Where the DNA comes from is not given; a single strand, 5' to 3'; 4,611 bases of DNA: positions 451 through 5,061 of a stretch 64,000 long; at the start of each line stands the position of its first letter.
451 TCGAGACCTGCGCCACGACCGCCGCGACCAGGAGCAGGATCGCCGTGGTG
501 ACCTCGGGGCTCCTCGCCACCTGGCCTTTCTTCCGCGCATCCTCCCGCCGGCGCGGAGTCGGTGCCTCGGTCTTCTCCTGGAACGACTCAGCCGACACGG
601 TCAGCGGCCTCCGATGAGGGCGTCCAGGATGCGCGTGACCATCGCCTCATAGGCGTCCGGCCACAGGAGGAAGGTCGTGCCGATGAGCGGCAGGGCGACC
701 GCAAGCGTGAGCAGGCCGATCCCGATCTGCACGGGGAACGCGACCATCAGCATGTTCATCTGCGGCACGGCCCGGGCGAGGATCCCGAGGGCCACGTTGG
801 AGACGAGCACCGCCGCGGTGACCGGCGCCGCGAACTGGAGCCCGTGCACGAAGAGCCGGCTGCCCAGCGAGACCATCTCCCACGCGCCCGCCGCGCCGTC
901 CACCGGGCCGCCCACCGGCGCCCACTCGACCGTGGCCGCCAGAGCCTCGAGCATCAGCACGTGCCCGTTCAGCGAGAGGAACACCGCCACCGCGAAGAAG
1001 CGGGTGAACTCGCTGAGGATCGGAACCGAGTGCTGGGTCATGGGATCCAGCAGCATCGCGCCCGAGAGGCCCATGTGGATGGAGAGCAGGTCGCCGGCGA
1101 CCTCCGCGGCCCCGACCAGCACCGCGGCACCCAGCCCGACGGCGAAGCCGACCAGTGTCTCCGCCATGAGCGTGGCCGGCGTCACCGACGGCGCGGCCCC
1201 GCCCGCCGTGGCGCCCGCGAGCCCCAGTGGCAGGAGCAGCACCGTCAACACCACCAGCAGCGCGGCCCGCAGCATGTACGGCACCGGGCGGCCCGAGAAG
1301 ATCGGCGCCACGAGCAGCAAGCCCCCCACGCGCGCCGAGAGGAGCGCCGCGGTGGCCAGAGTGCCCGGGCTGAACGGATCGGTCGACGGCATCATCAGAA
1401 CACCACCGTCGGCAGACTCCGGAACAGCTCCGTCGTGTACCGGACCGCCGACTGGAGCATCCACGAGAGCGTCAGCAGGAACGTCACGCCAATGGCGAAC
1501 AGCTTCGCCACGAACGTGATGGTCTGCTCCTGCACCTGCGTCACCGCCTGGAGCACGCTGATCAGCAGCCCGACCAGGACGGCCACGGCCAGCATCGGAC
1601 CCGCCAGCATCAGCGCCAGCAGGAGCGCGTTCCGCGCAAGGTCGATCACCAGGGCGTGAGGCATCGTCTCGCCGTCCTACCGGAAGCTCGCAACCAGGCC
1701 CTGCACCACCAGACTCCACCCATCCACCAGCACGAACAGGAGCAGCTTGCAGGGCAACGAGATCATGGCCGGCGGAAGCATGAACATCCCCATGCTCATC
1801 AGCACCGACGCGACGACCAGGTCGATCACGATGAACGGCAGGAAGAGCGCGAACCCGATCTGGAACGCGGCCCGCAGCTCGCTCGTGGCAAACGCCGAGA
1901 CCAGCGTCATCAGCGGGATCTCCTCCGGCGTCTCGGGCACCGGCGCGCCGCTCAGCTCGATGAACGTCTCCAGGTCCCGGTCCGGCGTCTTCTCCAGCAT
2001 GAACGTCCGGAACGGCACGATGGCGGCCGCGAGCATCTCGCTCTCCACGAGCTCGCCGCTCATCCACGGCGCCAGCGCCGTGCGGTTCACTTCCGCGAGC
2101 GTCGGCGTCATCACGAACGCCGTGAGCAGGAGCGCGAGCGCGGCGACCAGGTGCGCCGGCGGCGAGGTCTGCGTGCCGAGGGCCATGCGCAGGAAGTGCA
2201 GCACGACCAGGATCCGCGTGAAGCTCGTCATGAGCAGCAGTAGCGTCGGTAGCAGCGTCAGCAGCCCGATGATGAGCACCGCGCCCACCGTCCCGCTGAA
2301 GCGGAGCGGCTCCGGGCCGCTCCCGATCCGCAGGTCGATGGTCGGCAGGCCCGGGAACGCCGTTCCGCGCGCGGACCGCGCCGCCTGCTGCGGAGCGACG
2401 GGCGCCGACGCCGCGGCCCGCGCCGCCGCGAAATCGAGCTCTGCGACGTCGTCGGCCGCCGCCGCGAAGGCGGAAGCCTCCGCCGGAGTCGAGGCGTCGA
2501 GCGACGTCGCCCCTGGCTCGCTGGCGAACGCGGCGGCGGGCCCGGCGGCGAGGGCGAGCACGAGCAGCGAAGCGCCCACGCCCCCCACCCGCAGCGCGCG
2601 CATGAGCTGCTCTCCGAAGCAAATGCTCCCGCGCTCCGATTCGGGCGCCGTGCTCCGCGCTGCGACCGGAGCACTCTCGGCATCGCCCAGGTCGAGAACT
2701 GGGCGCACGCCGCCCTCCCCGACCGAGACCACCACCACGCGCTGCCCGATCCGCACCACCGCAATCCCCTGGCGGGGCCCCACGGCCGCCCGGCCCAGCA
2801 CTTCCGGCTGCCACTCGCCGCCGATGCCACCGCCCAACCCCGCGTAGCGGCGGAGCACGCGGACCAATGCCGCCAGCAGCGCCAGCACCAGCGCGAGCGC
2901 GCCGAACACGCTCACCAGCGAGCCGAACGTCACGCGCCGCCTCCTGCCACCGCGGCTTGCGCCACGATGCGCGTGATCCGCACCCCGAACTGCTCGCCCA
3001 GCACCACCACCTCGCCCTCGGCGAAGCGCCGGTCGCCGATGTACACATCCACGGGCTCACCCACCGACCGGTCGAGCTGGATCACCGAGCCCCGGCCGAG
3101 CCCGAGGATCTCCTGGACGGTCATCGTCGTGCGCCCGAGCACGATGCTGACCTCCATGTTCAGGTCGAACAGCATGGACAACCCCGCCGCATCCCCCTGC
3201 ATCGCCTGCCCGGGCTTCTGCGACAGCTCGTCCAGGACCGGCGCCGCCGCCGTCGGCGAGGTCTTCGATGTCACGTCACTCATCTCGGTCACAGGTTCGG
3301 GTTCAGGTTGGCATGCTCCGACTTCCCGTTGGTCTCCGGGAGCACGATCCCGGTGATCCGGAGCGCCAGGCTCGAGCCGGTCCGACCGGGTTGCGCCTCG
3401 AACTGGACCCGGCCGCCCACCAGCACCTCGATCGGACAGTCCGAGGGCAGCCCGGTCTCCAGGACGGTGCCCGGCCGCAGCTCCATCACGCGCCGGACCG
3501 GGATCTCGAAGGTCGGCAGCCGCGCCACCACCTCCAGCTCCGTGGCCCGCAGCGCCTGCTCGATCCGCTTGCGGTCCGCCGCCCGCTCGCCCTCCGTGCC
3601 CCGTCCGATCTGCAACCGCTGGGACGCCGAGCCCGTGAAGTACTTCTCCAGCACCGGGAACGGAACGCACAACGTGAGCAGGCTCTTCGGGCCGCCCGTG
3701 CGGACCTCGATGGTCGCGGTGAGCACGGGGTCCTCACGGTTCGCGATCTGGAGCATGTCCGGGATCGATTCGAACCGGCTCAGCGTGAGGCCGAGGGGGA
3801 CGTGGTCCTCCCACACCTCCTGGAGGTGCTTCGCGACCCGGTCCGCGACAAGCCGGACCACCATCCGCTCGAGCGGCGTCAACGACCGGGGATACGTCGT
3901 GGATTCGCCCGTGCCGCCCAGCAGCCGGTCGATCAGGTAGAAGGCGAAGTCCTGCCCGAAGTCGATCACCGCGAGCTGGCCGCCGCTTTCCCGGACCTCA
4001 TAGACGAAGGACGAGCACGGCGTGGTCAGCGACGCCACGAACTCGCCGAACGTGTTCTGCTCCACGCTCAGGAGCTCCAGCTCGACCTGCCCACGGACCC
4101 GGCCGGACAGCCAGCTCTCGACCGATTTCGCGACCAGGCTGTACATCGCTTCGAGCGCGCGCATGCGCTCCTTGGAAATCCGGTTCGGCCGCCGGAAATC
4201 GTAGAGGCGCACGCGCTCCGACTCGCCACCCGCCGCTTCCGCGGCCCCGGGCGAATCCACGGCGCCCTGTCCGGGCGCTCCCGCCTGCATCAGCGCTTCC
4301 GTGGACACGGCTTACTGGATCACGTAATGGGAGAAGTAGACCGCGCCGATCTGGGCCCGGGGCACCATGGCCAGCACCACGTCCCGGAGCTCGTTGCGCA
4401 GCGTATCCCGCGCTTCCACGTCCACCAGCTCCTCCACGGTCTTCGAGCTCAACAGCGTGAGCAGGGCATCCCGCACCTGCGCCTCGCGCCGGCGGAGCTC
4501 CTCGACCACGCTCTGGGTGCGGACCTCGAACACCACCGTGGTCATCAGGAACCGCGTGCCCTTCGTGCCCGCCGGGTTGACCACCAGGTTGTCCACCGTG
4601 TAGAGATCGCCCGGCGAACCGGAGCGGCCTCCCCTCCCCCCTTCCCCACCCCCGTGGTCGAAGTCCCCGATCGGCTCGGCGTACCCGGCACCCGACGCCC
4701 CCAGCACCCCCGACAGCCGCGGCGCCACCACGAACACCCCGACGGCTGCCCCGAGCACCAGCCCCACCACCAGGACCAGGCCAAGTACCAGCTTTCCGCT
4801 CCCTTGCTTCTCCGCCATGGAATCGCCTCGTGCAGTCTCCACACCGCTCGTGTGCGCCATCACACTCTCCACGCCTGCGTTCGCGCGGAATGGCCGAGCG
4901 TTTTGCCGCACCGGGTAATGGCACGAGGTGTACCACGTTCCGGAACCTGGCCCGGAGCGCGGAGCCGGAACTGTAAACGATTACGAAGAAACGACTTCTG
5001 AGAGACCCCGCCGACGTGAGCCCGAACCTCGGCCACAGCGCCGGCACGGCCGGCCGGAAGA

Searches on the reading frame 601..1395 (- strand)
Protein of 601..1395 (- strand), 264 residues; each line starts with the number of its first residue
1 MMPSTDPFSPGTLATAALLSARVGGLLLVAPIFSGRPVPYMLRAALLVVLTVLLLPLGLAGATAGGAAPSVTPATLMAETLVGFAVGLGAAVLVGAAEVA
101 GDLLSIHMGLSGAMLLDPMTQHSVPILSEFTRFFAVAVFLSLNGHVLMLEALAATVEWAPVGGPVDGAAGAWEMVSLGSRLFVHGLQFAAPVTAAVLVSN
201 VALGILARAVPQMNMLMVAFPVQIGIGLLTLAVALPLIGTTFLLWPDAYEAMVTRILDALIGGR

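Call 62: search_protein_families(library=pfam, proteins=[window:601-1395:-], max_evalue=0.0001)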
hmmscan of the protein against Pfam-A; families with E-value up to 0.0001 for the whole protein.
window:601-1395:- (264 aa): 1 family
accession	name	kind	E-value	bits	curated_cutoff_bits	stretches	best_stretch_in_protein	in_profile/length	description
PF01311.25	Bac_export_1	-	1.6e-52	178.8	27.8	1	14-242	2-223/230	Bacterial export proteins, family 1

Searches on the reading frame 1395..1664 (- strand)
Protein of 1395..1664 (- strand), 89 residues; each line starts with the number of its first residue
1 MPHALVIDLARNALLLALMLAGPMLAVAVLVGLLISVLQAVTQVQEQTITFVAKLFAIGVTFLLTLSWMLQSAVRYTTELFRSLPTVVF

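Call 18: search_protein_families(library=pfam, proteins=[window:1395-1664:-], max_evalue=0.001)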
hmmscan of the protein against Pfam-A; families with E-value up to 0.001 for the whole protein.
window:1395-1664:- (89 aa): 1 family
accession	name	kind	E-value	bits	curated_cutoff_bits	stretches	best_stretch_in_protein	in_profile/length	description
PF01313.24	Bac_export_3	-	3.2e-26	91.5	25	1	6-77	2-73/74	Bacterial export proteins, family 3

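Call 31: find_encoding_contigs(protein=window:1395-1664:-, flank=10000, max_places=6)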
Protein window:1395-1664:- (89 aa): 21 contigs read that carry it; 6 places shown.
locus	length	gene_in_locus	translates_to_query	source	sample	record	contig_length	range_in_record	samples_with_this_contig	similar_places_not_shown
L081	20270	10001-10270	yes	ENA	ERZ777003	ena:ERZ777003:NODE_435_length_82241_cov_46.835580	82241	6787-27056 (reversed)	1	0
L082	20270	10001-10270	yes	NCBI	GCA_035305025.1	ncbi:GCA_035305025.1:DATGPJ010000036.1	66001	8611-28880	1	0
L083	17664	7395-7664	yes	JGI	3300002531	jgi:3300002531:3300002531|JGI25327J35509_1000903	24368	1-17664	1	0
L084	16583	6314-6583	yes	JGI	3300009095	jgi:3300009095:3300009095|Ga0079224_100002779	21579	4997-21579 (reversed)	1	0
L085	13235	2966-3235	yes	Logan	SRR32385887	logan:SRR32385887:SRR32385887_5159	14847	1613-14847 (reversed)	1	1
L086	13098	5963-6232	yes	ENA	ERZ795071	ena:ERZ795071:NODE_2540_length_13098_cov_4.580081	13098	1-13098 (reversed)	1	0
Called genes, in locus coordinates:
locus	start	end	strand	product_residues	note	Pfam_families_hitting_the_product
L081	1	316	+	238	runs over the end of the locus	PF02108:FliH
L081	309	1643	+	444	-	PF02874:ATP-synt_ab_N, PF00006:ATP-synt_ab, PF18269:T3SS_ATPase_C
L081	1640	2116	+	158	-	PF02050:FliJ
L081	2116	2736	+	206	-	PF03448:MgtE_N (weak), PF14841:FliG_M (faint)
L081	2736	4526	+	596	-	PF02120:Flg_hook (faint)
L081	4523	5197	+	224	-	PF03963:FlgD, PF13861:FLgD_tudor, PF13860:FlgD_ig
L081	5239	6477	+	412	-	PF00460:Flg_bb_rod (weak), PF22692:LlgE_F_G_D1, PF07559:FlgE_D2, PF06429:Flg_bbr_C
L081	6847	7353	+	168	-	PF03748:FliL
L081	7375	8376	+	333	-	PF02154:FliM, PF01052:FliMN_C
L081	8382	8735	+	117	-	PF01052:FliMN_C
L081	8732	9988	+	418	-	PF04347:FliO, PF00813:FliP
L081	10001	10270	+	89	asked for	PF01313:Bac_export_3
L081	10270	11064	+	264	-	PF01311:Bac_export_1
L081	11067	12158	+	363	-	PF01312:Bac_export_2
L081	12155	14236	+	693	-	PF00771:FHIPEP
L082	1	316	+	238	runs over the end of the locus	PF02108:FliH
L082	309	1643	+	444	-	PF02874:ATP-synt_ab_N, PF00005:ABC_tran (faint), PF00006:ATP-synt_ab, PF18269:T3SS_ATPase_C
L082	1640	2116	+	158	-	PF02050:FliJ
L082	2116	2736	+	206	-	PF03448:MgtE_N (weak), PF14841:FliG_M (faint)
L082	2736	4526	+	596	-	PF02120:Flg_hook (faint)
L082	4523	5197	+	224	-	PF03963:FlgD, PF13861:FLgD_tudor, PF13860:FlgD_ig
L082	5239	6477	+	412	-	PF00460:Flg_bb_rod (weak), PF22692:LlgE_F_G_D1, PF07559:FlgE_D2, PF06429:Flg_bbr_C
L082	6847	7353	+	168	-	PF03748:FliL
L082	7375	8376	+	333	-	PF02154:FliM, PF01052:FliMN_C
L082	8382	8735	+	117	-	PF01052:FliMN_C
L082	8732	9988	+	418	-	PF04347:FliO, PF00813:FliP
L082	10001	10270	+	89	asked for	PF01313:Bac_export_3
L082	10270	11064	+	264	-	PF01311:Bac_export_1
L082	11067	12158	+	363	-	PF01312:Bac_export_2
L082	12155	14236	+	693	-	PF00771:FHIPEP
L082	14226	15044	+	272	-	PF00448:SRP54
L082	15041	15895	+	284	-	PF10609:ParA (weak)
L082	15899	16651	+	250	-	PF04542:Sigma70_r2, PF08281:Sigma70_r4_2, PF04545:Sigma70_r4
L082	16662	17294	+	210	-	-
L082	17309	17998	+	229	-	PF00460:Flg_bb_rod (weak), PF22692:LlgE_F_G_D1, PF06429:Flg_bbr_C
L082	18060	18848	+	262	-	PF00460:Flg_bb_rod, PF22692:LlgE_F_G_D1, PF06429:Flg_bbr_C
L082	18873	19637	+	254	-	PF13144:ChapFlgA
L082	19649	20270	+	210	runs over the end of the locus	PF02107:FlgH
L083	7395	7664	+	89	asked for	PF01313:Bac_export_3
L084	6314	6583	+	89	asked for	PF01313:Bac_export_3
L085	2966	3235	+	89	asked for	PF01313:Bac_export_3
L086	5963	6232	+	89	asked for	PF01313:Bac_export_3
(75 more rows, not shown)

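Call 32: find_related_loci(query=L082:19649-20269:+, collection=metagenome_contigs, flank=10000)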
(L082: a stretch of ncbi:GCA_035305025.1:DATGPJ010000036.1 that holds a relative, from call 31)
Query L082:19649-20269:+ (207 aa) in metagenome_contigs; peptide patterns used: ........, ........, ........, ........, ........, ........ (x = any residue, [..] = any of these).
280 stretches matched a pattern; 21 encode a relative of the query (tblastn E <= 1e-3); 21 distinct loci.
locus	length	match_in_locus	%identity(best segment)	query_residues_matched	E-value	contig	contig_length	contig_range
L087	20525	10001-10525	61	36-206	4e-62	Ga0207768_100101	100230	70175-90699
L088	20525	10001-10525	61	36-206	4e-62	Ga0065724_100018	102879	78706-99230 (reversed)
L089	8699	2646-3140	61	42-206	2e-61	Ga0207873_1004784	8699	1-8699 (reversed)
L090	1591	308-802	62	42-206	9e-64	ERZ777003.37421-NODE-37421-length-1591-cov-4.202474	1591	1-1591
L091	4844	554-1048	61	42-206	4e-61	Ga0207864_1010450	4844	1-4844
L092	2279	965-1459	61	42-206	1e-61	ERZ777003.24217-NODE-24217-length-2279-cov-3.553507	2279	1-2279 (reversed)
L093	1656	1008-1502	61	42-206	2e-61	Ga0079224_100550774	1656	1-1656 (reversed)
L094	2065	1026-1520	59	42-206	6e-60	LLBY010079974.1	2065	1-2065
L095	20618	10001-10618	55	3-207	1e-58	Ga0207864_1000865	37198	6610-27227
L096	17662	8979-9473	58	44-207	1e-54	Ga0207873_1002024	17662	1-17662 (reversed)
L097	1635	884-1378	57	44-207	5e-56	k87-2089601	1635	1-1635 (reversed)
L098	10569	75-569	58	44-207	3e-54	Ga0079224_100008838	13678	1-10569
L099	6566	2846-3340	55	44-207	8e-51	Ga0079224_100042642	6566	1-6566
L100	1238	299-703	57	74-207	8e-42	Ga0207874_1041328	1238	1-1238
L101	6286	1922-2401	46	43-206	6e-39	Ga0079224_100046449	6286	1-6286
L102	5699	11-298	64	111-206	6e-37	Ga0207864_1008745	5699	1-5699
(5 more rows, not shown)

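Call 35: search_protein_families(library=pfam, proteins=[L087:10537-11598:+, L087:11921-12430:+, L087:12438-13811:+, L087:13824-14060:+, L087:14145-14789:+, L087:14838-15701:+, L087:15698-16513:+, L087:16542-17804:+, L087:17912-18775:+, L082:16662-17294:+], max_evalue=0.01)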
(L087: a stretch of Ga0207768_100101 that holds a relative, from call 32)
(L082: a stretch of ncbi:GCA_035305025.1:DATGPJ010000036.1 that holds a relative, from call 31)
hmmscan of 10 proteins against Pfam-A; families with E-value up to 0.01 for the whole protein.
L087:10537-11598:+ (353 aa): 1 family
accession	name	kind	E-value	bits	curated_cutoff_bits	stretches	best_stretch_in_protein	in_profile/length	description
PF02119.21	FlgI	-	8.5e-80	268.7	25.3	1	29-350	1-341/343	Flagellar P-ring protein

L087:11921-12430:+ (169 aa): 1 family
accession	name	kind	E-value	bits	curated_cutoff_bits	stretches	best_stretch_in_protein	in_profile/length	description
PF05130.17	FlgN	-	7.8e-14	52.8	30.5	1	16-151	6-141/147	FlgN protein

L087:12438-13811:+ (457 aa): 3 families
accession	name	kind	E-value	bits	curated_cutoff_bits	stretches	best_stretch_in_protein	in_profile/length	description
PF22638.1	FlgK_D1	-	3.1e-52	177.9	28.6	1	93-318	1-233/233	Flagellar hook-associated protein FlgK helical domain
PF06429.18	Flg_bbr_C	-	1.2e-07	31.5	23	1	419-456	9-46/46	Flagellar basal body rod FlgEFG protein C-terminal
PF00460.25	Flg_bb_rod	-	0.00028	21.2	20.7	1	7-35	2-30/31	Flagella basal body rod protein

L087:13824-14060:+ (78 aa): 1 family
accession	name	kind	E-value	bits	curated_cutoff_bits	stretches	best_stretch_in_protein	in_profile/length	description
PF02599.21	CsrA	-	3.8e-20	72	27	1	1-52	1-52/53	Global regulator protein family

L087:14145-14789:+ (214 aa): 0 families

L087:14838-15701:+ (287 aa): 2 families
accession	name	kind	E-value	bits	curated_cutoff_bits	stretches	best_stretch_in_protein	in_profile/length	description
PF20560.3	MotA_N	-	8.6e-25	87.2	27.3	1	4-93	1-91/91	Motility protein A N-terminal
PF01618.21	MotA_ExbB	-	9.1e-11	42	22.9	1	125-236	9-123/127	MotA/TolQ/ExbB proton channel family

L087:15698-16513:+ (271 aa): 2 families
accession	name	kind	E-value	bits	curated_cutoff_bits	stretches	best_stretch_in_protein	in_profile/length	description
PF13677.11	MotB_plug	-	4.3e-15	55.5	24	1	16-66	6-57/58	Membrane MotB of proton-channel complex MotA/MotB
PF00691.25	OmpA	-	2.4e-13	50.7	27.2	1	152-246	1-94/98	OmpA family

L087:16542-17804:+ (420 aa): 2 families
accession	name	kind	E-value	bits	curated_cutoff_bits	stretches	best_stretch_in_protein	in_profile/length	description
PF08668.18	HDOD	-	5.3e-13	49.4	22.9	1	206-324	8-130/196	HDOD domain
PF00563.25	EAL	-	1.5e-12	47.8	31.3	1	150-191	195-236/236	EAL domain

L087:17912-18775:+ (287 aa): 3 families
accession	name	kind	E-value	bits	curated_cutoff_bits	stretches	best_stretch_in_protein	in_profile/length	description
PF00669.25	Flagellin_N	-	1.6e-35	122.6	26.6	1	3-138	1-136/139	Bacterial flagellin N-terminal helical region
PF00700.27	Flagellin_C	-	1.3e-23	83.5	23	1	201-286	1-86/86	Bacterial flagellin C-terminal helical region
PF08651.15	DASH_Duo1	-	0.00067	19.9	25.4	0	51-94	1-44/74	DASH complex subunit Duo1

L082:16662-17294:+ (210 aa): 1 family
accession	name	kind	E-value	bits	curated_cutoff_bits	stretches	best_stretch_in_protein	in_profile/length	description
PF21314.2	TM_ErbB1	-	0.00048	20.2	27.1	1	118-137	14-33/36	Epidermal growth factor receptor transmembrane-juxtamembrane segment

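Call 37: search_protein_families(library=pfam, proteins=[L087:11595-11921:+, L095:11688-11963:+, L101:3537-3749:+, L102:1371-1700:+], max_evalue=0.01)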
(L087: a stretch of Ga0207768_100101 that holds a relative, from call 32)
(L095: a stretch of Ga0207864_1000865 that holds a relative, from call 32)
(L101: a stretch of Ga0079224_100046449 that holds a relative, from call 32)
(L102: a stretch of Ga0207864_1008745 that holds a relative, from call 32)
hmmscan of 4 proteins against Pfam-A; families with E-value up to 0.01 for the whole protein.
L087:11595-11921:+ (109 aa): 1 family
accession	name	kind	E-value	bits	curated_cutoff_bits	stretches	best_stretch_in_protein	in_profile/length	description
PF10135.14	Rod-binding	-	2.4e-10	41.2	25.1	1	47-93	2-50/51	Rod binding protein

L095:11688-11963:+ (92 aa): 1 family
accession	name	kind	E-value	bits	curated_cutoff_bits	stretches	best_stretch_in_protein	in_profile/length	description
PF10135.14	Rod-binding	-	1.2e-10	42.2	25.1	1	42-90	1-51/51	Rod binding protein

L101:3537-3749:+ (71 aa): 1 family
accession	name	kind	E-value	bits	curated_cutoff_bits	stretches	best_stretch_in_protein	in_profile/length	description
PF10135.14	Rod-binding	-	6.2e-16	59.1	25.1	1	19-67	1-51/51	Rod binding protein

L102:1371-1700:+ (110 aa): 1 family
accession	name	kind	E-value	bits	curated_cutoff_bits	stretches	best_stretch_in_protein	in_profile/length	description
PF10135.14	Rod-binding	-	9e-12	45.8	25.1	1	47-93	2-50/51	Rod binding protein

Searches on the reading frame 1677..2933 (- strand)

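Call 18: search_protein_families(library=pfam, proteins=[window:1677-2933:-], max_evalue=0.001)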
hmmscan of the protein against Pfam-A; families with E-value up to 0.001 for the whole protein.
window:1677-2933:- (418 aa): 2 families
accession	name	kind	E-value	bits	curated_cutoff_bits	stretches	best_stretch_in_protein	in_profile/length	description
PF00813.25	FliP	-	3.9e-71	239.4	26.9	1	222-413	2-191/191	FliP family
PF04347.18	FliO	-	2.4e-10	40.8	22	1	27-115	3-91/91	Flagellar biosynthesis protein, FliO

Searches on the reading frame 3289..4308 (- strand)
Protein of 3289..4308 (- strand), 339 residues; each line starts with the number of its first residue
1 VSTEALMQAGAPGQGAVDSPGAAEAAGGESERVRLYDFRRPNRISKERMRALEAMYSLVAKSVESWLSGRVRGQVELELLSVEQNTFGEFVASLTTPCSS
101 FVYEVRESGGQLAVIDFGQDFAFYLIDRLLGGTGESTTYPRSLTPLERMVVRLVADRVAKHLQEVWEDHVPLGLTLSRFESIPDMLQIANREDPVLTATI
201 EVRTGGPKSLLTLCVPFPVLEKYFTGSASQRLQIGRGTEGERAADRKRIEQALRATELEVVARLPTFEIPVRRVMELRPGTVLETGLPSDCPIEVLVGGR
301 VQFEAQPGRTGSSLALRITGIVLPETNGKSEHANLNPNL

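Call 18: search_protein_families(library=pfam, proteins=[window:3289-4308:-], max_evalue=0.001)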
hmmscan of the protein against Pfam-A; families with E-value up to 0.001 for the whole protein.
window:3289-4308:- (339 aa): 2 families
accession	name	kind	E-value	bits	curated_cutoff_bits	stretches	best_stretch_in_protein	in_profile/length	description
PF02154.20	FliM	-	2.7e-35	122.4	27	1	36-222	1-187/192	Flagellar motor switch protein FliM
PF01052.25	FliMN_C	-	3.9e-16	59.2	23.8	1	252-322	2-72/73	Type III flagellar switch regulator (C-ring) FliN C-term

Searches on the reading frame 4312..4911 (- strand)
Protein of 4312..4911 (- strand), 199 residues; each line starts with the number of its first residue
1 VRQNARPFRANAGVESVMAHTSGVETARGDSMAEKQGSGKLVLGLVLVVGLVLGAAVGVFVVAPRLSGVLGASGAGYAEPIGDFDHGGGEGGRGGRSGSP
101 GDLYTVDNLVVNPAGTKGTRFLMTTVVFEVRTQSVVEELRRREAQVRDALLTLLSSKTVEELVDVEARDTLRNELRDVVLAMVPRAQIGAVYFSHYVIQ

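Call 18: search_protein_families(library=pfam, proteins=[window:4312-4911:-], max_evalue=0.001)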
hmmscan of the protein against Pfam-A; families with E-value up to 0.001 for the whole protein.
window:4312-4911:- (199 aa): 1 family
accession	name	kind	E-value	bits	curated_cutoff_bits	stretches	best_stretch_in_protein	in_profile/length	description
PF03748.19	FliL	-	7.4e-18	65.4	24.6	1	104-199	2-103/103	Flagellar basal body-associated protein FliL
